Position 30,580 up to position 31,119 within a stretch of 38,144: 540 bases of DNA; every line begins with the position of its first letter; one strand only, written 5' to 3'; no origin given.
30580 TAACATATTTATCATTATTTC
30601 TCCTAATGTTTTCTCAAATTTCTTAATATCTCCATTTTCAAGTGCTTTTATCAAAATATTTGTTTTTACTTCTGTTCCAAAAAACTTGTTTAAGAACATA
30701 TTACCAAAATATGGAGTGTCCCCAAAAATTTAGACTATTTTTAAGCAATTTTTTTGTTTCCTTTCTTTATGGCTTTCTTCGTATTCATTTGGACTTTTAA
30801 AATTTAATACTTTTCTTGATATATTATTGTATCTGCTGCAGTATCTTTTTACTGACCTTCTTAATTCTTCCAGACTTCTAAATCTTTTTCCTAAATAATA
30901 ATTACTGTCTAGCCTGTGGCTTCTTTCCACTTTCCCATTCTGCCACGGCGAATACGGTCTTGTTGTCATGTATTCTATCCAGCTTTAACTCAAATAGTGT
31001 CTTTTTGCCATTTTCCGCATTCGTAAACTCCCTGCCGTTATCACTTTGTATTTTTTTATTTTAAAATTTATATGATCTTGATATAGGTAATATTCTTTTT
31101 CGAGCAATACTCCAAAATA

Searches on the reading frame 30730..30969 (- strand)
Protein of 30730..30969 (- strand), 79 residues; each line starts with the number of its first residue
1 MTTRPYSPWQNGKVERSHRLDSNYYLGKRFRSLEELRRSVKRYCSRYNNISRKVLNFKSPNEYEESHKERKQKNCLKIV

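Call 12: search_protein_families(library=pfam, proteins=[window:30730-30969:-], max_evalue=0.01)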
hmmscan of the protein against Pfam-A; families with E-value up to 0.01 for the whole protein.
window:30730-30969:- (79 aa): 3 families
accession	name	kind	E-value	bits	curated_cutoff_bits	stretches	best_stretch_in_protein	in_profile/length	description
PF13683.12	rve_3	-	3.8e-09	36.6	26.5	1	3-49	8-55/67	Integrase core domain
PF13333.12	rve_2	-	8.5e-05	23.1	22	1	19-65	6-53/56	Integrase core domain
PF14722.11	KRAP_IP3R_bind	-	0.0016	18.9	27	1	14-71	75-133/151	Ki-ras-induced actin-interacting protein-IP3R-interacting domain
